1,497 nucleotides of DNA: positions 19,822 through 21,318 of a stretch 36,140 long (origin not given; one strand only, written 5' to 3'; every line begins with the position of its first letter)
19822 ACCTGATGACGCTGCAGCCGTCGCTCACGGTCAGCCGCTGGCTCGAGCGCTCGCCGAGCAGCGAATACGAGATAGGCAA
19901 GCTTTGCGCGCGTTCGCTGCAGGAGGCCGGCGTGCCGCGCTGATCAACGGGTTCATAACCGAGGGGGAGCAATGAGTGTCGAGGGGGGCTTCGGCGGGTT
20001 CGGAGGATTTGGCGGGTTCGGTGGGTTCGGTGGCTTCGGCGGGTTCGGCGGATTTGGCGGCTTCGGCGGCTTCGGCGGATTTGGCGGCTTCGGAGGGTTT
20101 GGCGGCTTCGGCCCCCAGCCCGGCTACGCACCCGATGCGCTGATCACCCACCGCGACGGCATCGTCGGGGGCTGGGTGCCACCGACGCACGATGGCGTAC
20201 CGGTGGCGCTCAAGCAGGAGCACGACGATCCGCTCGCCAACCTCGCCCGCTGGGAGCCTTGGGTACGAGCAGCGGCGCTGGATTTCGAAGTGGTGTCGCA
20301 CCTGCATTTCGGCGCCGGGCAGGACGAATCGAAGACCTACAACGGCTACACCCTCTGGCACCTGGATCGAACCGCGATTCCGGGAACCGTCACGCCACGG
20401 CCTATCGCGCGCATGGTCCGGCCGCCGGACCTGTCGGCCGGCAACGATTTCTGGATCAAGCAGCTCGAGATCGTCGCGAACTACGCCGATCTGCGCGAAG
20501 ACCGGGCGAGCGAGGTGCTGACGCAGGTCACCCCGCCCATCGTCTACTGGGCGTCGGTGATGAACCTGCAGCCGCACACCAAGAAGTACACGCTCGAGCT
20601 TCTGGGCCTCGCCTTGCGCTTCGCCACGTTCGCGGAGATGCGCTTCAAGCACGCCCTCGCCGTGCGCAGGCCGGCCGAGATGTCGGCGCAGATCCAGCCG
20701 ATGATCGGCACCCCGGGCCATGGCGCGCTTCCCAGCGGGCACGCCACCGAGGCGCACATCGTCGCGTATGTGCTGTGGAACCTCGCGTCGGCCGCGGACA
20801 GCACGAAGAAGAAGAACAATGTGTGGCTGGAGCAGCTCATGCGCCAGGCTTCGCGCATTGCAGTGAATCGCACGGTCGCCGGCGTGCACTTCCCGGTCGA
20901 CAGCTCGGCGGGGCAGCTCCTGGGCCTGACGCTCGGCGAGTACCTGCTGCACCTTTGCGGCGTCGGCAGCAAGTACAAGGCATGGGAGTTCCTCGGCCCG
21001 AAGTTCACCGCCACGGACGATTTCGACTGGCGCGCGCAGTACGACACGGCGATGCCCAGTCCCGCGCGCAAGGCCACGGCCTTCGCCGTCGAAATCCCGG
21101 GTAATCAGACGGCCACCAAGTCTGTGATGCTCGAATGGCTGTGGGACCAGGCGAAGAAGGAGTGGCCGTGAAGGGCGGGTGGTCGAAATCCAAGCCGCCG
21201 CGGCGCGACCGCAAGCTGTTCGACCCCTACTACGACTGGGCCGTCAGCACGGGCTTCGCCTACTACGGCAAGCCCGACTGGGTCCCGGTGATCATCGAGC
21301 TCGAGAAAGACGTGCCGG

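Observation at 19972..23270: Candidate undescribed two-gene system: cytosolic PAP2/vanadium-haloperoxidase-like protein translationally coupled to a cytosolic S8 subtilase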

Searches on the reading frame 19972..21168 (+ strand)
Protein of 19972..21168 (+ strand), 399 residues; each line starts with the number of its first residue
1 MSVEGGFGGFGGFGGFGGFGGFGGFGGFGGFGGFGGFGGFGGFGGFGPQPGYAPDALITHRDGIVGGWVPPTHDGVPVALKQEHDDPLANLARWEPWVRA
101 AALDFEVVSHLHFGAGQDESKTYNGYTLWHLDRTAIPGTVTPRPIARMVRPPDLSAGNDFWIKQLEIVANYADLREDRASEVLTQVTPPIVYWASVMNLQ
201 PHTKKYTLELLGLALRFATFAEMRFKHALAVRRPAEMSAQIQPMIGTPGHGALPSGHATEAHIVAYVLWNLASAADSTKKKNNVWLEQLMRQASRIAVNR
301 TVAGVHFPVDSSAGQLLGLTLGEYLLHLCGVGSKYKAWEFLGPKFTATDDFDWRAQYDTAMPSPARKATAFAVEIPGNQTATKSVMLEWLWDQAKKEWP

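Call 3: search_protein_families(library=pfam, proteins=[window:19972-21168:+], max_evalue=0.1)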
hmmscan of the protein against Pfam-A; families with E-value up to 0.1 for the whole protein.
window:19972-21168:+ (399 aa): 1 family
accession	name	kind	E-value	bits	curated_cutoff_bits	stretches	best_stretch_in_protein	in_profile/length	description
PF01569.27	PAP2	-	2e-08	34.5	27.2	1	211-322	5-118/130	PAP2 superfamily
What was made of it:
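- On PAP2 superfamily (PF01569): 34.5 bits against 27.2 (call 3).
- Checked: Pfam PAP2 scores E=2e-8, above the gathering score (call 3).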

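Call 4: search_protein_families(library=ncbifam, proteins=[window:19972-21168:+], max_evalue=0.1)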
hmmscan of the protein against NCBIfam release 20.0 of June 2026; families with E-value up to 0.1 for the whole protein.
window:19972-21168:+ (399 aa): 1 family
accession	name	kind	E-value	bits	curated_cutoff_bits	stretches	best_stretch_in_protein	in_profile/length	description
NF047884.1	UdeprDiPSep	equivalog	0.00083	19.3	250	1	225-322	92-180/188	undecaprenyl-diphosphatase SepP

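Call 5: search_protein_families(library=padloc, proteins=[window:19972-21168:+], max_evalue=0.1)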
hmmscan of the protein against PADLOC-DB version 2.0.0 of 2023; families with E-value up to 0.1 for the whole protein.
window:19972-21168:+ (399 aa): 0 families

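Call 8: find_homologous_proteins(query=window:20113-21168:+)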
Query window:20113-21168:+ (352 aa): 632 proteins with E <= 0.001 among 8000 candidates; the best 120 are listed.
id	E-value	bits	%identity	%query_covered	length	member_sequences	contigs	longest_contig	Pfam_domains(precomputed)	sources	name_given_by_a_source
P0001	4.3e-110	387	56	99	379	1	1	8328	PF01569.28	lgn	-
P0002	1.8e-108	381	53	99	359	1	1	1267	PF01569.28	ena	-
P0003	3.4e-106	374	51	99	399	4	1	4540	PF01569.28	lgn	-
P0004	4.9e-105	370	54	95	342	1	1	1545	PF22778.4,PF01569.28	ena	-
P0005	4.0e-100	354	51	98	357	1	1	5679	PF01569.28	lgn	-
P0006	5.9e-100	353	50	98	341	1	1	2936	PF01569.28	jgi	jgi:membrane-associated phospholipid phosphatase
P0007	1.8e-98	349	53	98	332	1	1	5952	PF01569.28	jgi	jgi:hypothetical protein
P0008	2.0e-97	345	52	98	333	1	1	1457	PF22778.4,PF01569.28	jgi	jgi:hypothetical protein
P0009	2.2e-97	345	51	89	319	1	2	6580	PF22778.4,PF01569.28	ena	-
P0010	3.5e-97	344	53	89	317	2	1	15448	PF22778.4,PF01569.28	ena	-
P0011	3.8e-97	344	50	97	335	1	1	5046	PF01569.28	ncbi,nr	ncbi:MAG: phosphatase PAP2 family protein [Burkholderiaceae bacterium]|nr:phosphatase PAP2 family pr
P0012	5.9e-97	344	54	97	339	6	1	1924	PF01569.28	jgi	jgi:membrane-associated phospholipid phosphatase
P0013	2.9e-96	341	52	97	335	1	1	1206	PF01569.28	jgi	jgi:hypothetical protein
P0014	4.4e-96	341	53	88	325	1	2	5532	PF01569.28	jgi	jgi:hypothetical protein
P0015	3.4e-95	338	57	76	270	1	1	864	PF01569.28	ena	-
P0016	1.5e-93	332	50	97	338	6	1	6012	PF01569.28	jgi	jgi:membrane-associated phospholipid phosphatase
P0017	2.6e-93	332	50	97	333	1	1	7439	PF01569.28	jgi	jgi:hypothetical protein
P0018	3.4e-93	331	51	88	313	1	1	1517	PF22778.4,PF01569.28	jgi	jgi:membrane-associated phospholipid phosphatase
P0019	7.6e-93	330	49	98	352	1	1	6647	PF01569.28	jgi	-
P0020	2.5e-92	328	49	98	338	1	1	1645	PF01569.28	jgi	-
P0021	2.9e-92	328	55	78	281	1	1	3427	PF01569.28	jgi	jgi:membrane-associated phospholipid phosphatase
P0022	5.4e-91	324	49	98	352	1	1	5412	PF01569.28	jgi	jgi:hypothetical protein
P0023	6.8e-91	324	49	97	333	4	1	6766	PF01569.28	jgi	jgi:hypothetical protein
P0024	4.4e-90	321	50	98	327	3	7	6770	PF01569.28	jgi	jgi:membrane-associated phospholipid phosphatase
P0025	6.8e-89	317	48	98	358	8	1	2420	PF22778.4,PF01569.28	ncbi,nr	ncbi:MAG TPA: phosphatase PAP2 family protein [Steroidobacteraceae bacterium]|nr:phosphatase PAP2 fa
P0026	7.2e-89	317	47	97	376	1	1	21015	PF01569.28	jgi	jgi:membrane-associated phospholipid phosphatase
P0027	1.9e-88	316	50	98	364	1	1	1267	PF01569.28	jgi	-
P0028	3.0e-88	315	48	98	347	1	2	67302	PF01569.28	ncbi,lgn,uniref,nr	ncbi:MAG: hypothetical protein JWR89_3534 [Tardiphaga sp.]|uniref:phosphatase PAP2 family protein n=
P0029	4.2e-88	314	47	98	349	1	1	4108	PF01569.28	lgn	-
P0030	4.9e-88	314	47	97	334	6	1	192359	PF01569.28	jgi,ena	-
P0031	1.2e-87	313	48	95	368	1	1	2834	PF01569.28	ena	-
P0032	2.4e-87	312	50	98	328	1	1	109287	PF01569.28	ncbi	-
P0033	3.2e-87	311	48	98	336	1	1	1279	PF01569.28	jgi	jgi:hypothetical protein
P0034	5.9e-86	307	52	80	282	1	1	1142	PF01569.28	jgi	jgi:hypothetical protein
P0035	6.1e-86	307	49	98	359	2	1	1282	PF01569.28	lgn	-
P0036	1.1e-85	306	48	96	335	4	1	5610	PF22778.4,PF01569.28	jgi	jgi:membrane-associated phospholipid phosphatase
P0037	1.6e-85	306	60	67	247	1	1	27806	PF01569.28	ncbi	ncbi:MAG: phosphatase PAP2 family protein [Pseudomonadota bacterium]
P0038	1.9e-85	306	45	97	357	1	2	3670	PF01569.28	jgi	-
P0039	5.2e-85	304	52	86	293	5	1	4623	PF01569.28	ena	-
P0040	6.7e-85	304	46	97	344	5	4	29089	PF01569.28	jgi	jgi:hypothetical protein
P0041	7.0e-85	304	50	98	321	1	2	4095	PF01569.28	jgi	jgi:membrane-associated phospholipid phosphatase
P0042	7.4e-85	304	52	88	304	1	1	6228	PF22778.4,PF01569.28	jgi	jgi:hypothetical protein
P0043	1.1e-84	303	47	97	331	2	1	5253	PF22778.4,PF01569.28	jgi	jgi:hypothetical protein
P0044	2.7e-84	302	46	98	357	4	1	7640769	PF01569.28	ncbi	ncbi:hypothetical protein V1282_007375 [Nitrobacteraceae bacterium AZCC 2146]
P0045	3.1e-84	302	48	99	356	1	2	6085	PF01569.28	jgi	-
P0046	3.2e-84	302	46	97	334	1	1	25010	PF01569.28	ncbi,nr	ncbi:MAG TPA: phosphatase PAP2 family protein [Burkholderiales bacterium]|nr:phosphatase PAP2 family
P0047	4.9e-84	301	59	72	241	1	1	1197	PF01569.28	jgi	jgi:PAP2 superfamily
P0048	1.6e-83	299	48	97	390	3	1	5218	PF01569.28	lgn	-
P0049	3.4e-83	298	49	90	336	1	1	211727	PF01569.28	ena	-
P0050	3.6e-83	298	48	86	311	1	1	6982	PF01569.28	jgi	jgi:hypothetical protein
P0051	7.1e-83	297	46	98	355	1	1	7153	PF01569.28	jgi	jgi:hypothetical protein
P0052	7.8e-83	297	44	98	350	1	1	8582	PF01569.28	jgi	jgi:hypothetical protein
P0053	9.5e-83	297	47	88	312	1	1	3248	PF01569.28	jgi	jgi:membrane-associated phospholipid phosphatase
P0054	1.3e-82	296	46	98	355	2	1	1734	PF01569.28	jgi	jgi:membrane-associated phospholipid phosphatase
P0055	2.3e-82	296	55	74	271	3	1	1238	PF01569.28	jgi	jgi:hypothetical protein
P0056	2.8e-82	295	44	97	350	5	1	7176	PF01569.28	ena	-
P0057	5.9e-82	294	48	98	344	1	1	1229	PF01569.28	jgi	jgi:hypothetical protein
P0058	7.9e-82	294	49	89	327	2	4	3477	PF01569.28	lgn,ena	-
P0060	1.2e-81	293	46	97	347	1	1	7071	PF22778.4,PF01569.28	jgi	jgi:hypothetical protein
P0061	1.3e-81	293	53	77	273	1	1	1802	PF01569.28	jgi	jgi:membrane-associated phospholipid phosphatase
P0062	1.6e-81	293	48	98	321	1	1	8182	PF22778.4,PF01569.28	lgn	-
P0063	1.6e-81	293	46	97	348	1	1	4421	PF22778.4,PF01569.28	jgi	jgi:hypothetical protein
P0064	4.2e-81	291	44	98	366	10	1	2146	PF01569.28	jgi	jgi:membrane-associated phospholipid phosphatase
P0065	7.6e-81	291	47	95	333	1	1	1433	PF22778.4,PF01569.28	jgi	jgi:hypothetical protein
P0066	7.0e-80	287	46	98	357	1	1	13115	PF01569.28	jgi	jgi:hypothetical protein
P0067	8.2e-80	287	48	86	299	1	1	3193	PF01569.28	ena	-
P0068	8.2e-80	287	58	72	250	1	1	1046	PF01569.28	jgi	jgi:hypothetical protein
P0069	9.7e-80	287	46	98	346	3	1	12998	PF22778.4,PF01569.28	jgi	jgi:membrane-associated phospholipid phosphatase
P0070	1.8e-79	286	53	80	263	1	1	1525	PF01569.28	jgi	jgi:membrane-associated phospholipid phosphatase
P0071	2.3e-79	286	53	74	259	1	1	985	PF01569.28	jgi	-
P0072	2.4e-79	286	48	84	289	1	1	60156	PF01569.28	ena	-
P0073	2.7e-79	285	55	67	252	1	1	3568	PF01569.28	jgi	jgi:membrane-associated phospholipid phosphatase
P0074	3.7e-79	285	46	96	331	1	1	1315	PF22778.4,PF01569.28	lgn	-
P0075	4.0e-79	285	45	98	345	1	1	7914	PF01569.28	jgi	jgi:membrane-associated phospholipid phosphatase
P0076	4.1e-79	285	56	67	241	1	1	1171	PF01569.28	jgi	jgi:hypothetical protein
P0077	4.9e-79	285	47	97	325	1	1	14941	PF22778.4,PF01569.28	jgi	jgi:hypothetical protein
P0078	7.1e-79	284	45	97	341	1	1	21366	PF01569.28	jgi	jgi:hypothetical protein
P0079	9.0e-79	284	44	98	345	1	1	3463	PF22778.4,PF01569.28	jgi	jgi:membrane-associated phospholipid phosphatase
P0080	9.9e-79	284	45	98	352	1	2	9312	PF01569.28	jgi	jgi:hypothetical protein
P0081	1.0e-78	284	45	98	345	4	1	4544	PF22778.4,PF01569.28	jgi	jgi:membrane-associated phospholipid phosphatase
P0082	1.5e-78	283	58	68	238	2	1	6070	PF01569.28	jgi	-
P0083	1.6e-78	283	47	89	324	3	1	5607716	PF01569.28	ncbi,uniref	ncbi:phosphatase PAP2 family protein [Alsobacter sp. KACC 23698]|uniref:Phosphatase PAP2 family prot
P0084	1.7e-78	283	53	72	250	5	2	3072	PF22778.4,PF01569.28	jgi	jgi:hypothetical protein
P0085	4.4e-78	281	57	67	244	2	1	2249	PF22778.4,PF01569.28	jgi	jgi:membrane-associated phospholipid phosphatase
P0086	5.0e-78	281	48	82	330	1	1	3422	PF22778.4,PF01569.28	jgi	jgi:hypothetical protein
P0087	5.3e-78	281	52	77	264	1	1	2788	PF01569.28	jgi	jgi:hypothetical protein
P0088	8.2e-78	281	51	80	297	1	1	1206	PF01569.28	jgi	jgi:hypothetical protein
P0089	1.0e-77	280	55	72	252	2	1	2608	PF01569.28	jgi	jgi:membrane-associated phospholipid phosphatase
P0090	1.3e-77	280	47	88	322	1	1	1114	PF22778.4,PF01569.28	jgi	jgi:membrane-associated phospholipid phosphatase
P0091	1.9e-77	279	44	97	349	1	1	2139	PF01569.28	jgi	jgi:hypothetical protein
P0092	3.3e-77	279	46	98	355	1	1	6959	PF01569.28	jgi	jgi:membrane-associated phospholipid phosphatase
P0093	5.1e-77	278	48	86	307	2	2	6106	PF22778.4,PF01569.28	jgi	jgi:hypothetical protein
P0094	9.5e-77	277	45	98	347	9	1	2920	PF01569.28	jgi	jgi:membrane-associated phospholipid phosphatase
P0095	1.3e-76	277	46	98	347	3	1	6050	PF22778.4,PF01569.28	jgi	jgi:membrane-associated phospholipid phosphatase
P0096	1.3e-76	277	54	67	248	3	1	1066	PF01569.28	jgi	-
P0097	3.9e-76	275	45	98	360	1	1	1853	PF22778.4,PF01569.28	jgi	jgi:membrane-associated phospholipid phosphatase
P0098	3.9e-76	275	50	82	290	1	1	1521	PF01569.28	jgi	jgi:membrane-associated phospholipid phosphatase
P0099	7.8e-76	274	45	98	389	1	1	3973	PF01569.28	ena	-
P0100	2.4e-75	272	43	98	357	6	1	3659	PF01569.28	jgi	-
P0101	4.5e-75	272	52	72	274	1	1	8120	PF01569.28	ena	-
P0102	5.0e-75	271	44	98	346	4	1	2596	PF01569.28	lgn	-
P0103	7.6e-75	271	44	98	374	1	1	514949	PF01569.28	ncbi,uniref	ncbi:phosphatase PAP2 family protein [Rhizobium sp. BR 317]|uniref:phosphatase PAP2 family protein n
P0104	8.7e-75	271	45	98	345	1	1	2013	PF01569.28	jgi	-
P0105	1.4e-74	270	45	97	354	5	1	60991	PF22778.4,PF01569.28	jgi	-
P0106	1.5e-74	270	45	98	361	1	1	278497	PF22778.4,PF01569.28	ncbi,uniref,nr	ncbi:phosphatase PAP2 family protein [Microvirga arsenatis]|uniref:Phosphatase PAP2 family protein n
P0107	1.5e-74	270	46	98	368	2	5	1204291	PF01569.28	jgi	jgi:membrane-associated phospholipid phosphatase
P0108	1.8e-74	270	44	98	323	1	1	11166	PF22778.4,PF01569.28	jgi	jgi:hypothetical protein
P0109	3.6e-74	269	44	98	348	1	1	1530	PF01569.28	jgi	jgi:membrane-associated phospholipid phosphatase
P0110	5.3e-74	268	44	96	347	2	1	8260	PF22778.4,PF01569.28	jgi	jgi:hypothetical protein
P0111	6.2e-74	268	44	88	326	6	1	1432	PF01569.28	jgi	jgi:membrane-associated phospholipid phosphatase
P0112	2.2e-73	266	42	96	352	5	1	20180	PF01569.28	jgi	jgi:hypothetical protein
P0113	2.5e-73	266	45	88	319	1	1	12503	PF22778.4,PF01569.28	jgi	jgi:membrane-associated phospholipid phosphatase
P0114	2.8e-73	266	43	97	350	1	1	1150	PF22778.4,PF01569.28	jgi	-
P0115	3.5e-73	265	45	97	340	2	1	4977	PF01569.28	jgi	-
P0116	7.0e-73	264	45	98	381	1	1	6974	PF01569.28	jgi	jgi:membrane-associated phospholipid phosphatase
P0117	8.8e-73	264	44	99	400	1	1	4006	PF01569.28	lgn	-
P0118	1.1e-72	264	45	88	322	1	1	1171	PF01569.28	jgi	jgi:hypothetical protein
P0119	1.5e-72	263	55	66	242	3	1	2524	PF01569.28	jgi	jgi:membrane-associated phospholipid phosphatase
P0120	3.5e-72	262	43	99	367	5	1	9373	PF22778.4,PF01569.28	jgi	jgi:membrane-associated phospholipid phosphatase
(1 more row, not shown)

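Call 9: search_solved_structures(query=window:19972-21168:+, max_evalue=1, show_alignments=2)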
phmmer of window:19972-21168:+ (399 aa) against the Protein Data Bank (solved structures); distinct sequences matched with E-value up to 1: 7.
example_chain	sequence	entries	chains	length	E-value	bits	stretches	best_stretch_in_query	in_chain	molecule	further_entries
7f17_A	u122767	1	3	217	0.00049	22.7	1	226-327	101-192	Acid phosphatase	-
7f18_A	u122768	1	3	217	0.0009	21.8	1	226-327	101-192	Acid phosphatase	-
6ebu_A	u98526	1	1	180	0.32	13.4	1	289-326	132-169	LpxE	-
4ntk_A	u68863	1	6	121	0.57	12.6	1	363-396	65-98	6-carboxy-5,6,7,8-tetrahydropterin synthase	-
4ntm_A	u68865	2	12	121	0.59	12.5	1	363-396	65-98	6-carboxy-5,6,7,8-tetrahydropterin synthase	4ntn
3qna_A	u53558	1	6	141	0.76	12.2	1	364-396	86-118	6-carboxy-5,6,7,8-tetrahydropterin synthase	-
3qn0_A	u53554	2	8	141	0.78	12.1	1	364-396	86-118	6-carboxy-5,6,7,8-tetrahydropterin synthase | 6-pyruvoyl tetrahydrobiopterin synthase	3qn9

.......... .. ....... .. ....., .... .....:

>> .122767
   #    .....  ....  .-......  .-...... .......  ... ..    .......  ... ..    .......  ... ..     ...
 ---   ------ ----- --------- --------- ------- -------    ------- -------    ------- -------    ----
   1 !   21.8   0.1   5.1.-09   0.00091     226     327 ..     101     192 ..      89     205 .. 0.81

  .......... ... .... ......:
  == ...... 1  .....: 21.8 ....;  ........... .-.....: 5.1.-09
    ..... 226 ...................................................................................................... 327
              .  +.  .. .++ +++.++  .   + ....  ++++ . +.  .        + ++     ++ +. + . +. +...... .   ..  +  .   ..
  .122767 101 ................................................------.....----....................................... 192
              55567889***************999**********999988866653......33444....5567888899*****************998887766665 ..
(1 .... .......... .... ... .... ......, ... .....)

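Call 11: find_encoding_contigs(protein=P0044, flank=8000, max_places=2)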
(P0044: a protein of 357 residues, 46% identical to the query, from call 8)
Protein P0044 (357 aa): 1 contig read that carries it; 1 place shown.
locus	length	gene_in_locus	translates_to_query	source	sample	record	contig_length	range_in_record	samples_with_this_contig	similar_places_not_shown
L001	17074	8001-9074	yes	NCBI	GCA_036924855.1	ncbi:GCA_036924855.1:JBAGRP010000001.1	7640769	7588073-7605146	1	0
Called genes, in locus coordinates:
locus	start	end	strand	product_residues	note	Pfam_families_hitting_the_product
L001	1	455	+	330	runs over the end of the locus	PF02653:BPD_transp_2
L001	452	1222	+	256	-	PF13175:AAA_15 (faint), PF13476:AAA_23 (weak), PF00005:ABC_tran, PF13304:AAA_21 (faint), PF12399:BCA_ABC_TP_C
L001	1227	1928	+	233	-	PF00005:ABC_tran, PF13304:AAA_21 (faint)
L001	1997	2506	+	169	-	-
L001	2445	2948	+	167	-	PF04199:Cyclase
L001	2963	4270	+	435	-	PF00815:Histidinol_dh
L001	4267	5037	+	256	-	PF00106:adh_short, PF08659:KR, PF13561:adh_short_C2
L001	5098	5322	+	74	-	-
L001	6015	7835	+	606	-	PF00211:Guanylate_cyc, PF07719:TPR_2 (faint), PF14559:TPR_19 (faint), PF13428:TPR_14 (faint), PF13432:TPR_16 (faint), PF00515:TPR_1 (faint), PF23914:TPR_CcmH_CycH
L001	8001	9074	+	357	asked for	PF01569:PAP2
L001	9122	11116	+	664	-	PF00082:Peptidase_S8 (faint)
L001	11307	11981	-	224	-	PF00440:TetR_N, PF14246:TetR_C_7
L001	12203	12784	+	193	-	PF09917:DUF2147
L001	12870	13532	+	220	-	PF11769:DUF3313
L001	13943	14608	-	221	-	PF13505:OMP_b-brl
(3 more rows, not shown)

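Call 12: find_encoding_contigs(protein=P0083, flank=8000, max_places=2)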
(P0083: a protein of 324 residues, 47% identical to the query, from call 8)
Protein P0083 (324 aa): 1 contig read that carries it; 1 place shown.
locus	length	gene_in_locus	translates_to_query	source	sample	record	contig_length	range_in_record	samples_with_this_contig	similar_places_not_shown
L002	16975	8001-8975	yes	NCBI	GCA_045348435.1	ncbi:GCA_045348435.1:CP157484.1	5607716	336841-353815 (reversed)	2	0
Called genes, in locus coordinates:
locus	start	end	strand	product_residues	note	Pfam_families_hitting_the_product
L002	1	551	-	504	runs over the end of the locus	PF01928:CYTH, PF05235:CHAD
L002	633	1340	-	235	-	PF12840:HTH_20, PF01022:HTH_5 (weak), PF12802:MarR_2 (weak)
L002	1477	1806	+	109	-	PF07978:NIPSNAP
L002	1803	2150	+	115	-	PF03992:ABM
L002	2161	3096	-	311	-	PF05050:Methyltransf_21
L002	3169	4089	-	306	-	PF00892:EamA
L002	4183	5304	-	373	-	-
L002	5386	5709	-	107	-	-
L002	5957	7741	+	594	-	PF00211:Guanylate_cyc (weak), PF13432:TPR_16 (faint), PF17680:FlgO (weak), PF13428:TPR_14 (faint), PF07719:TPR_2 (faint), PF13431:TPR_17 (faint), PF23914:TPR_CcmH_CycH (weak), PF14559:TPR_19 (weak)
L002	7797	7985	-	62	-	-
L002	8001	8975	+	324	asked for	PF01569:PAP2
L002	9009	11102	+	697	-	PF00082:Peptidase_S8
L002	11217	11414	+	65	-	-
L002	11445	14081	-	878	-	PF00690:Cation_ATPase_N, PF00122:E1-E2_ATPase, PF00702:Hydrolase, PF13246:Cation_ATPase, PF00689:Cation_ATPase_C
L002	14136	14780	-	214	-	PF00156:Pribosyltran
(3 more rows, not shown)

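Call 13: find_encoding_contigs(protein=P0030, flank=8000, max_places=2)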
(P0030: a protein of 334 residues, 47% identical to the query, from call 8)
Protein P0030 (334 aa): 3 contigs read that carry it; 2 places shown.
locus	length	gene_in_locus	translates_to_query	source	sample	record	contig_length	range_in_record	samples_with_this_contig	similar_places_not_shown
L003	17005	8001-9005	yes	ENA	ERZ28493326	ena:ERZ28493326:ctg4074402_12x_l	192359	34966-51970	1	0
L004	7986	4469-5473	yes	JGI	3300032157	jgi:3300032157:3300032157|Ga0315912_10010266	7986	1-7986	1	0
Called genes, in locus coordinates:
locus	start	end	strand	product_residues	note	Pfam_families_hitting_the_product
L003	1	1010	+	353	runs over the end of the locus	PF12625:Arabinose_bd, PF12833:HTH_18, PF00165:HTH_AraC (weak)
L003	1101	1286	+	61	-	-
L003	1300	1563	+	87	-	-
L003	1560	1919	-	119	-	-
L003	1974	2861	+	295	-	PF00211:Guanylate_cyc (weak), PF00498:FHA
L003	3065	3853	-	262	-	PF01435:Peptidase_M48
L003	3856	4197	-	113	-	PF02627:CMD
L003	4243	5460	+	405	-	PF07690:MFS_1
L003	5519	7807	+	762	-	PF00211:Guanylate_cyc (weak), PF13432:TPR_16 (faint), PF07719:TPR_2 (faint), PF14559:TPR_19 (faint), PF23914:TPR_CcmH_CycH (weak)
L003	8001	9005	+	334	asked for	PF01569:PAP2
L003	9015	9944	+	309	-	-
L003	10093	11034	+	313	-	-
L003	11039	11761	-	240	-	PF00596:Aldolase_II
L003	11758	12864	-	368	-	PF05977:MFS_3, PF07690:MFS_1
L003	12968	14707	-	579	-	PF02776:TPP_enzyme_N, PF00205:TPP_enzyme_M, PF02775:TPP_enzyme_C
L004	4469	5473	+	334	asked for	PF01569:PAP2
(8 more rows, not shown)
